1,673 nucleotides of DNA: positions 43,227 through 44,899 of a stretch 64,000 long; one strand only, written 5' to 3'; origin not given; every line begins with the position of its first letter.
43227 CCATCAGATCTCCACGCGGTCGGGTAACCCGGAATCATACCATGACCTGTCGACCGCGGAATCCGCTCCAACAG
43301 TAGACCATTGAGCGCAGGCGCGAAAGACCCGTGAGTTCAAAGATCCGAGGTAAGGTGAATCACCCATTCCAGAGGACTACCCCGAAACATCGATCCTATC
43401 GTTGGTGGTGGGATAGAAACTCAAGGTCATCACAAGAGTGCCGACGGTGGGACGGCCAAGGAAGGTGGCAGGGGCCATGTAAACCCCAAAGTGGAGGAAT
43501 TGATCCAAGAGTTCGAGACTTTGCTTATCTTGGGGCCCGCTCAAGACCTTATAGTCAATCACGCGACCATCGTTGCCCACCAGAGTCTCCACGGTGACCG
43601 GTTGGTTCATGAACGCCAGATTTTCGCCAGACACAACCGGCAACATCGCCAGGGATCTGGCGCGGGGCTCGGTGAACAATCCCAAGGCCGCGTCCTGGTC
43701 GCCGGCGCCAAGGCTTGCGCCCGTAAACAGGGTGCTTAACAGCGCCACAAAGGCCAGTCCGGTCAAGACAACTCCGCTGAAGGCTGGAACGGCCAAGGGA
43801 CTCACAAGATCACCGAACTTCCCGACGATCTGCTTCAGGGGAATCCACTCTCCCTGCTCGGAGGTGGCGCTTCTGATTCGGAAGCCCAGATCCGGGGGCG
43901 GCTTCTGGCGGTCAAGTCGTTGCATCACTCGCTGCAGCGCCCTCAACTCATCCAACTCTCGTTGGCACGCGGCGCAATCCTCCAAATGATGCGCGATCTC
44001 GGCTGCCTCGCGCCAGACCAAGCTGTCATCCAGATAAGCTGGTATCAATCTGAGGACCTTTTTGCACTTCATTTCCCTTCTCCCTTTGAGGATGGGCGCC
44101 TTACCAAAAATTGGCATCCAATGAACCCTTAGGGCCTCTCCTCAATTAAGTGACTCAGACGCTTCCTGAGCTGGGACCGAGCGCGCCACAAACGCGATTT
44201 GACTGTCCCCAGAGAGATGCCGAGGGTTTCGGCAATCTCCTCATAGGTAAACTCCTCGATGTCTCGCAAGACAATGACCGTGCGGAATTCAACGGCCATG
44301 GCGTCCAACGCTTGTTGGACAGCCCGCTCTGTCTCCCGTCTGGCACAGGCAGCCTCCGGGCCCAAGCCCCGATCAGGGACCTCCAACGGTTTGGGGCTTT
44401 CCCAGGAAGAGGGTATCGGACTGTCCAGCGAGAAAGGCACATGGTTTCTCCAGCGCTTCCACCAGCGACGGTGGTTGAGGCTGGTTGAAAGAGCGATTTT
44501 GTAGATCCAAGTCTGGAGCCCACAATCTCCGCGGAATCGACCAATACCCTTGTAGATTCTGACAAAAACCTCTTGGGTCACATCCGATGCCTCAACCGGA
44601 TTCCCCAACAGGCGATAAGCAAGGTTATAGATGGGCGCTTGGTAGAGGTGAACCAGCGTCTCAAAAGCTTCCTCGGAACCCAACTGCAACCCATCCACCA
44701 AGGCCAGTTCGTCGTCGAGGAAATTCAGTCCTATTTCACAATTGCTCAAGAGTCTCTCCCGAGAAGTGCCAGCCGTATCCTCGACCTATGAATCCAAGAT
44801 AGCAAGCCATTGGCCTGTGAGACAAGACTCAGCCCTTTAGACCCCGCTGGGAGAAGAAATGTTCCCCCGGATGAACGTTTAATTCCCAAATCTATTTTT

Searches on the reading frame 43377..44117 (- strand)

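Call 6: search_protein_families(library=pfam, proteins=[window:43377-44117:-], max_evalue=0.01)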
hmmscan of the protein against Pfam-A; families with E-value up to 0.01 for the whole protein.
window:43377-44117:- (246 aa): 1 family
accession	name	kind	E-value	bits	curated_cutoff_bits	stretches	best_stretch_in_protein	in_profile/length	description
PF13490.11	zf-HC2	-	2.7e-10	40.6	22.2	1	18-52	1-35/35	Putative zinc-finger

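Call 11: search_protein_families(library=ncbifam, proteins=[window:43377-44117:-], max_evalue=0.001)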
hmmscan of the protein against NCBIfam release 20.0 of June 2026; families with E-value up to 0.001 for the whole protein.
window:43377-44117:- (246 aa): 3 families
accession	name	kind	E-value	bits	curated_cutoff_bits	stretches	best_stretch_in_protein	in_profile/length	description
NF052375.1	antisigma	equivalog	1.6e-09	38.1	100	1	24-155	1-128/217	anti-sigma factor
TIGR03988.1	antisig_RsrA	equivalog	1.9e-09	37.5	62.5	1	17-83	1-68/77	mycothiol system anti-sigma-R factor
NF052368.1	antisigmaE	subfamily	4.1e-06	26.5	50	1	16-53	2-39/48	anti-sigma factor family protein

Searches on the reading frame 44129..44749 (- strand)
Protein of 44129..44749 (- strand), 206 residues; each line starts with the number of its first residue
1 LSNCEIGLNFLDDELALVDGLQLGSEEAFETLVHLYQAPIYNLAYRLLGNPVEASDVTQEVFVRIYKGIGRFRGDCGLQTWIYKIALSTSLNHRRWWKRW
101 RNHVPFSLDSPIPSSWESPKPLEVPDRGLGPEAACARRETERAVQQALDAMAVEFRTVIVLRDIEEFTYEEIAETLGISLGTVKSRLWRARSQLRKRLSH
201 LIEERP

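Call 6: search_protein_families(library=pfam, proteins=[window:44129-44749:-], max_evalue=0.01)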
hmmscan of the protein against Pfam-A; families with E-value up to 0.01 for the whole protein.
window:44129-44749:- (206 aa): 6 families
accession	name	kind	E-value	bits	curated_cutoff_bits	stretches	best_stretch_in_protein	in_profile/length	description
PF08281.18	Sigma70_r4_2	-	1.4e-15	57.1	25.7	1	142-194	2-54/54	Sigma-70, region 4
PF04542.20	Sigma70_r2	-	3.5e-14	52.8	24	1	32-95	1-66/71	Sigma-70 region 2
PF04545.22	Sigma70_r4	-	1.6e-13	50.4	24.1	1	147-196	1-50/50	Sigma-70, region 4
PF07638.17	Sigma70_ECF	-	2.6e-06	27.9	21.1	1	134-199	120-184/185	ECF sigma factor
PF02001.22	DUF134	-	0.0042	18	27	1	152-196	36-80/98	Protein of unknown function DUF134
PF13412.12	HTH_24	-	0.0042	17.1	21.9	1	168-187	19-38/48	Winged helix-turn-helix DNA-binding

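Call 11: search_protein_families(library=ncbifam, proteins=[window:44129-44749:-], max_evalue=0.001)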
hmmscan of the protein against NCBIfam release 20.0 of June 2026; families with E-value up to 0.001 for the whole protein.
window:44129-44749:- (206 aa): 99 families (the best 25 are shown)
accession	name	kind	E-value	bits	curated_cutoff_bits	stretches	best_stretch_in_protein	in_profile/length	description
NF008888.0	PRK11922.1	equivalog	1e-38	133.2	204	1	13-203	16-201/231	RNA polymerase sigma factor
NF007223.0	PRK09641.1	equivalog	2.5e-37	128.5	209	1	18-200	9-186/187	RNA polymerase sigma factor SigW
TIGR02939.1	RpoE_Sigma70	equivalog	7.2e-37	127.3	236.15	1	14-201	7-189/190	RNA polymerase sigma factor RpoE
NF007229.0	PRK09647.1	equivalog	2.1e-34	118.8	265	1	28-200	45-204/220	RNA polymerase sigma factor SigE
TIGR02948.1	SigW_bacill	equivalog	1.1e-33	116.9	243.1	1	18-201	9-187/187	RNA polymerase sigma factor SigW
NF009171.0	PRK12518.1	equivalog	4.5e-32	111.4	208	1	15-199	15-185/191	RNA polymerase sigma factor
NF004113.0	PRK05602.1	equivalog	9.4e-31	107.1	208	1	13-201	31-204/211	RNA polymerase sigma factor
TIGR02937.1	sigma70-ECF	superfamily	9.4e-31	106.7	42.9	1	27-198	1-165/165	sigma-70 family RNA polymerase sigma factor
NF009166.1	PRK12513.1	equivalog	2.3e-29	102.5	206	1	16-201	11-189/193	RNA polymerase sigma factor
NF007225.0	PRK09643.1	equivalog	2.9e-29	102.2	190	1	22-204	22-188/204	RNA polymerase sigma factor SigM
NF009185.0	PRK12533.1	equivalog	7.2e-29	101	248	1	29-199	31-194/231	RNA polymerase sigma factor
TIGR02983.1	SigE-fam_strep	subfamily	5.3e-28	97.9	141.55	1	25-199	4-159/162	SigE family RNA polymerase sigma factor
NF006089.0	PRK08241.1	subfamily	1.8e-27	96.3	240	1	22-197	17-203/343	RNA polymerase subunit sigma-70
TIGR02947.1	SigH_actino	hypoth_equivalog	2.5e-27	95.8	251.55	1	35-205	19-186/193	RNA polymerase sigma-70 factor, TIGR02947 family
NF009174.0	PRK12522.1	equivalog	1.2e-25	90.6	217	1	26-204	2-173/175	RNA polymerase sigma factor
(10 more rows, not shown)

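Call 49: find_homologous_proteins(query=window:44129-44749:-, max_evalue=1e-30)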
Query window:44129-44749:- (206 aa): 2294 proteins with E <= 1e-30 among 5457 candidates; the best 120 are listed.
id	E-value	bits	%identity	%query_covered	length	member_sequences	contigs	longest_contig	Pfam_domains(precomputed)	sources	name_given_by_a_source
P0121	8.0e-135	465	100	100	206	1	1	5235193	PF07638.18,PF04545.23,PF04542.21,PF08281.19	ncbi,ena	-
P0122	2.5e-101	355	79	99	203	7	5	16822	PF07638.18,PF04545.23,PF04542.21,PF08281.19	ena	-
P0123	4.8e-101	355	79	99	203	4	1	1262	PF07638.18,PF04545.23,PF04542.21,PF08281.19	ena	-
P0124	1.2e-100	353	78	99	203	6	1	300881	PF07638.18,PF04545.23,PF04542.21,PF08281.19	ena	-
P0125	3.5e-100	352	77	99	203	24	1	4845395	PF07638.18,PF04545.23,PF04542.21,PF08281.19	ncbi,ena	-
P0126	3.8e-99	348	76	99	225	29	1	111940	PF07638.18,PF04545.23,PF04542.21,PF08281.19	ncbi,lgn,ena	-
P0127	1.1e-97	343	76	99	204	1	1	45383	PF07638.18,PF04545.23,PF04542.21,PF08281.19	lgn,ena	-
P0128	4.9e-97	341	76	99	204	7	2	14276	PF07638.18,PF04545.23,PF04542.21,PF08281.19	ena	-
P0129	2.2e-96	339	75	99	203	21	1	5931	PF07638.18,PF04545.23,PF04542.21,PF08281.19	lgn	-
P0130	2.5e-94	333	73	99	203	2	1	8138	PF07638.18,PF04545.23,PF04542.21,PF08281.19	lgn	-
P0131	1.8e-93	330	81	88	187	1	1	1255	PF04545.23,PF04542.21,PF08281.19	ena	-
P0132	1.6e-82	294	64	98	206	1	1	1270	PF07638.18,PF04545.23,PF04542.21,PF08281.19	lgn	-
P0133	4.4e-81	289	64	100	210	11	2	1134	PF07638.18,PF04545.23,PF04542.21,PF08281.19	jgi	jgi:RNA polymerase sigma-70 factor, ECF subfamily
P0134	6.8e-80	285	61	100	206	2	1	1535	PF04545.23,PF04542.21,PF08281.19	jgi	jgi:RNA polymerase sigma-70 factor (ECF subfamily)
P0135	1.3e-79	285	61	100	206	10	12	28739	PF07638.18,PF04545.23,PF04542.21,PF08281.19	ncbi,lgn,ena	-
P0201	4.3e-73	263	62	99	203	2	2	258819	PF07638.18,PF04545.23,PF04542.21,PF08281.19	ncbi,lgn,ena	-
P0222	2.0e-71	258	57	98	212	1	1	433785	PF07638.18,PF04545.23,PF04542.21,PF08281.19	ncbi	ncbi:MAG: sigma-70 family RNA polymerase sigma factor [Acidobacteriota bacterium]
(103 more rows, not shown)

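Call 50: find_encoding_contigs(protein=P0125, flank=1500, max_places=1)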
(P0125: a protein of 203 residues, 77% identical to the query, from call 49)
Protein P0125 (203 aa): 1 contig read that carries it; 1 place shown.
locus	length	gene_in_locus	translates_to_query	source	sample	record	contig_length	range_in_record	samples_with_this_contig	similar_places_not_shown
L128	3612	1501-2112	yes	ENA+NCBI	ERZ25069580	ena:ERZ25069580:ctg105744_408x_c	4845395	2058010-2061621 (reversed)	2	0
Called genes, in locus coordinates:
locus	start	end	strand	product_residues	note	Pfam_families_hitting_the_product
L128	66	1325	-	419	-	PF00144:Beta-lactamase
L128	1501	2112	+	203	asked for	PF07638:Sigma70_ECF, PF04542:Sigma70_r2, PF08281:Sigma70_r4_2, PF04545:Sigma70_r4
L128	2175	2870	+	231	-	PF13490:zf-HC2 (weak)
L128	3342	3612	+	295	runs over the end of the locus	PF00702:Hydrolase (faint), PF08282:Hydrolase_3, PF12710:HAD (faint), PF05116:S6PP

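Call 51: find_encoding_contigs(protein=P0222, flank=1500, max_places=1)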
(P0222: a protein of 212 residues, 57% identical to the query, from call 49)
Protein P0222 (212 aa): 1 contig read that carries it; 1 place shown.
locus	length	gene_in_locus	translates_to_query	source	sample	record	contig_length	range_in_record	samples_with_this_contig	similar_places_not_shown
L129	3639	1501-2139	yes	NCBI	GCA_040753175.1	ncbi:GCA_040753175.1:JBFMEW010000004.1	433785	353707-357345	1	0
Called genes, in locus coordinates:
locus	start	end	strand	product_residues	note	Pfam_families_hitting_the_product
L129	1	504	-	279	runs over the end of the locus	PF01209:Ubie_methyltran, PF13489:Methyltransf_23 (weak), PF08241:Methyltransf_11, PF08242:Methyltransf_12, PF13649:Methyltransf_25, PF13847:Methyltransf_31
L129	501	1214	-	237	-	PF09837:DUF2064, PF01983:CofC (weak)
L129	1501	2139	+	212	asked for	PF07638:Sigma70_ECF (weak), PF04542:Sigma70_r2, PF08281:Sigma70_r4_2, PF04545:Sigma70_r4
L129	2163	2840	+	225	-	PF13490:zf-HC2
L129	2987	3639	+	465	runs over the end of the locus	PF00291:PALP, PF00571:CBS (weak)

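Call 52: find_encoding_contigs(protein=P0201, flank=1500, max_places=1)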
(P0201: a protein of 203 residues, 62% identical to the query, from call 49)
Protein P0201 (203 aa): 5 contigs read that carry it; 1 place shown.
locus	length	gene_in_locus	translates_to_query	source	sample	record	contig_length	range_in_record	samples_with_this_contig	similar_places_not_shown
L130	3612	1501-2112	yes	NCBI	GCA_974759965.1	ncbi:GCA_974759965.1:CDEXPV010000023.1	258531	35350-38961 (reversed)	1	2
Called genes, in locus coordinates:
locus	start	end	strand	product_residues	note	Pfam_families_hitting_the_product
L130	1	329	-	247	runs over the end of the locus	PF01209:Ubie_methyltran, PF13489:Methyltransf_23 (weak), PF13847:Methyltransf_31, PF08241:Methyltransf_11, PF08242:Methyltransf_12, PF13649:Methyltransf_25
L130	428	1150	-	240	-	PF09837:DUF2064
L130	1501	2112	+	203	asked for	PF07638:Sigma70_ECF (weak), PF04542:Sigma70_r2, PF08281:Sigma70_r4_2, PF04545:Sigma70_r4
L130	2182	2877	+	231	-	PF13490:zf-HC2 (weak)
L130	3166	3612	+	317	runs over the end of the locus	PF00005:ABC_tran, PF13304:AAA_21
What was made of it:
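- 43377..44749 (-): ECF sigma gene (44129-44749) and zf-HC2 anti-sigma gene (43377-44117). Not linked to the element. The sigma/anti-sigma pairing is conserved in calls 50-52.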
